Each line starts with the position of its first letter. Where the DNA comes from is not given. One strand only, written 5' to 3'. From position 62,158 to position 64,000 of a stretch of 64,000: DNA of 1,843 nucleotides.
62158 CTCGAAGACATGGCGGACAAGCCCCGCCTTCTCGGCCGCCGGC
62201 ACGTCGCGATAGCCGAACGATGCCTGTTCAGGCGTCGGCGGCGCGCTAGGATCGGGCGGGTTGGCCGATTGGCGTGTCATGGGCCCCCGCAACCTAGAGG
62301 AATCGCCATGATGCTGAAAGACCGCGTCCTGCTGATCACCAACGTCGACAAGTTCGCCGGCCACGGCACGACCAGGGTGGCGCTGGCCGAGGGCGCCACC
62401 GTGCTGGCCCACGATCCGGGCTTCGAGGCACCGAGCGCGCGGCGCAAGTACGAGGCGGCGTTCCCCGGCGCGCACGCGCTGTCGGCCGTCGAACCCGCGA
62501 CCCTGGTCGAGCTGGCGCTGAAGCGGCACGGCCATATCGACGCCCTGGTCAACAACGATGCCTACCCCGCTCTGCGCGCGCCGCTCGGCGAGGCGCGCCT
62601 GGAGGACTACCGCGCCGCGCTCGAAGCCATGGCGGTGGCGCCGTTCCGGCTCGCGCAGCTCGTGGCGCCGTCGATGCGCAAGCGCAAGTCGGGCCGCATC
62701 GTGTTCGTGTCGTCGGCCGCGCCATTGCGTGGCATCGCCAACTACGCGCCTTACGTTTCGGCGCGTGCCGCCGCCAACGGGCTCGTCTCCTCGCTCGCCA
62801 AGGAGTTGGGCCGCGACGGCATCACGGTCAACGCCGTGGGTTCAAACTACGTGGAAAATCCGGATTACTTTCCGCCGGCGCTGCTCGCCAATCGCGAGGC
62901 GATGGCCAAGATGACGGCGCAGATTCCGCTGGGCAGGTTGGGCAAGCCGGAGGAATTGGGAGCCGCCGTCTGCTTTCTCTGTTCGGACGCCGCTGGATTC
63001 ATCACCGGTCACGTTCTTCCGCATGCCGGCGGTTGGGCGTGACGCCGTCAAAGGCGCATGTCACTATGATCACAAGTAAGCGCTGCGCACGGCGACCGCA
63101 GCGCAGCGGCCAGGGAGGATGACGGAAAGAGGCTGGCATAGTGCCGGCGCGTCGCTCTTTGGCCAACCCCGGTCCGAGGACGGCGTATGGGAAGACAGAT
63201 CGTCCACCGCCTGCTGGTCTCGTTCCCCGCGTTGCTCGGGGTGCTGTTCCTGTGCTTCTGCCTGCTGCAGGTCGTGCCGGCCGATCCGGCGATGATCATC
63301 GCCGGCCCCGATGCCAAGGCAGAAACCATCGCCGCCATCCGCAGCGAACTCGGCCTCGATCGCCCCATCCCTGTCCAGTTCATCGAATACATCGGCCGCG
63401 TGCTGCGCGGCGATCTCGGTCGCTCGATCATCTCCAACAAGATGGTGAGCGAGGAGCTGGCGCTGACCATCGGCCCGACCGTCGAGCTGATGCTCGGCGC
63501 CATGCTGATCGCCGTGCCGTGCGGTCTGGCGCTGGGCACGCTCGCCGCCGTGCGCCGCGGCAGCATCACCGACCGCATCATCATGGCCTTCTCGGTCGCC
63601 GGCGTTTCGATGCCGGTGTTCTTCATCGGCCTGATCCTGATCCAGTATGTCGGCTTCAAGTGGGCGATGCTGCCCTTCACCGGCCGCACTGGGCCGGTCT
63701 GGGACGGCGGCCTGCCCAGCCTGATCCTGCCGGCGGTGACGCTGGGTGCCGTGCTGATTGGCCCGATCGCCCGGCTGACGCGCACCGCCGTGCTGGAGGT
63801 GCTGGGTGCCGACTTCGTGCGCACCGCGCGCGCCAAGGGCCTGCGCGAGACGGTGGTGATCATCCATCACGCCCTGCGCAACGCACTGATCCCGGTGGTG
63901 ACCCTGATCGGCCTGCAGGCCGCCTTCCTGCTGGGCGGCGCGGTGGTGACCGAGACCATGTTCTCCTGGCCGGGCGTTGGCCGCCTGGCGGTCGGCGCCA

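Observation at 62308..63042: Candidate halohydrin dehalogenase hidden among ubiquinone/CoA housekeeping genes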

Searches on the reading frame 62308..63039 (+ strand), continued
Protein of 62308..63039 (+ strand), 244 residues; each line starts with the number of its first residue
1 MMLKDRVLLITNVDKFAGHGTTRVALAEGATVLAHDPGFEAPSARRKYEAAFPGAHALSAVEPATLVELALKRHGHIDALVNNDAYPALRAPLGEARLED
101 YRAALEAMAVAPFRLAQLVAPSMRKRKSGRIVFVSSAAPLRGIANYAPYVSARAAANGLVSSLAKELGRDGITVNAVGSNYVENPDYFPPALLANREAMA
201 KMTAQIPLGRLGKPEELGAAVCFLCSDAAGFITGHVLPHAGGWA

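Call 60: fold_search(model_id=the predicted structure, library=pdb)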
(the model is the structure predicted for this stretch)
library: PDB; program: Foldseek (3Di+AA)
matches with E <= 10: 2000; with E <= 0.001: 1988
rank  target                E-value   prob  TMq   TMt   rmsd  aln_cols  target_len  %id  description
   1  6a41                  1.5e-37  1.00  0.92  0.92   2.5       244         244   89  Dehalogenation enzyme (released 2019-06-19)
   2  4nbu_A                1.7e-20  1.00  0.84  0.84   3.0       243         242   31  Crystal structure of FabG from Bacillus sp (released 2013-12-04)
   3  4nbu_B                2.6e-20  1.00  0.83  0.83   3.0       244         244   32  Crystal structure of FabG from Bacillus sp (released 2013-12-04)
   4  4z9f_C                5.7e-20  1.00  0.86  0.86   3.1       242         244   34  Halohydrin hydrogen-halide-lyase, HheA (released 2015-11-04)
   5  8oxf_A                1.2e-19  1.00  0.86  0.86   3.1       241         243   34  Enantioselective synthesis of fluorine-containing building blocks by employing mutant HHDH in a two-phase system (released 2024-05-15)
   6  4z9f_A                1.8e-19  1.00  0.86  0.87   3.1       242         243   34  Halohydrin hydrogen-halide-lyase, HheA (released 2015-11-04)
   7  5kvc_A                2.0e-19  1.00  0.88  0.84   2.9       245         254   35  Thermostable mutant of halohydrin dehalogenase (HheC) (released 2017-01-11)
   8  3zn2_A                2.2e-19  1.00  0.87  0.84   3.0       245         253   37  protein engineering of halohydrin dehalogenase (released 2014-03-05)
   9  5kwe_B                2.4e-19  1.00  0.88  0.85   2.9       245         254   36  Thermostable mutant of halohydrin dehalogenase HheC - C153N (released 2017-01-11)
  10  4ixw_B                2.9e-19  1.00  0.87  0.85   3.7       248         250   35  Halohydrin dehalogenase (HheC) bound to ethyl (2S)-oxiran-2-ylacetate (released 2013-02-20)
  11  5kwe_A                3.3e-19  1.00  0.89  0.85   2.9       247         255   36  Thermostable mutant of halohydrin dehalogenase HheC - C153N (released 2017-01-11)
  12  1zmo_A                4.0e-19  1.00  0.87  0.87   3.0       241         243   34  Apo structure of haloalcohol dehalogenase HheA of Arthrobacter sp. AD2 (released 2006-04-25)
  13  3zn2_B                9.3e-19  1.00  0.88  0.85   2.6       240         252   38  protein engineering of halohydrin dehalogenase (released 2014-03-05)
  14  1pwx_A                1.1e-18  1.00  0.87  0.85   2.7       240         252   37  Crystal structure of the haloalcohol dehalogenase HheC complexed with bromide (released 2003-10-07)
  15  4ixt_B                1.1e-18  1.00  0.86  0.86   2.6       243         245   36  Structure of a 37-fold mutant of halohydrin dehalogenase (HheC) bound to ethyl (R)-4-cyano-3-hydroxybutyrate (released 2013-02-20)
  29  5jsf                  8.3e-18  1.00  0.82  0.75   3.4       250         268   28  Crystal structure of 17beta-hydroxysteroid dehydrogenase 14 S205 variant in complex with NAD. (released 2016-07-13)
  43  5en4                  1.9e-17  1.00  0.83  0.81   3.7       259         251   26  Complex of 17-beta-hydroxysteroid dehydrogenase type 14 with inhibitor. (released 2016-11-23)
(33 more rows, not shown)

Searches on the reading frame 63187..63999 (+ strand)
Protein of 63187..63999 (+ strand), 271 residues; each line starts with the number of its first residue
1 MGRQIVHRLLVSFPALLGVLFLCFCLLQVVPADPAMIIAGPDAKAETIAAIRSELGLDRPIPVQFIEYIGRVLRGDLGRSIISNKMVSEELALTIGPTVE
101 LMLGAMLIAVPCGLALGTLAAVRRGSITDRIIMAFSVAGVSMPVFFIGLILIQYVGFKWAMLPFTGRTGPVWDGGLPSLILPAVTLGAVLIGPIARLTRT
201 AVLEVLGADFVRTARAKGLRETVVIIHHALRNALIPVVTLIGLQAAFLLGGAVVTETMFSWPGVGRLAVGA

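Call 24: search_protein_families(library=pfam, proteins=[window:63187-63999:+], max_evalue=0.00001)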
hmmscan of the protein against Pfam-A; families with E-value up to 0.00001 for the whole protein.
window:63187-63999:+ (271 aa): 2 families
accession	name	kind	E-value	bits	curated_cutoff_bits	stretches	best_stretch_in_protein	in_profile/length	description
PF00528.27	BPD_transp_1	-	1.5e-30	106.7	26.4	1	113-269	1-142/184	Binding-protein-dependent transport system inner membrane component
PF19300.4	BPD_transp_1_N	-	1.4e-13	51.4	23.8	1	1-75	1-75/114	Binding-prot-dependent transport system membrane comp, N-term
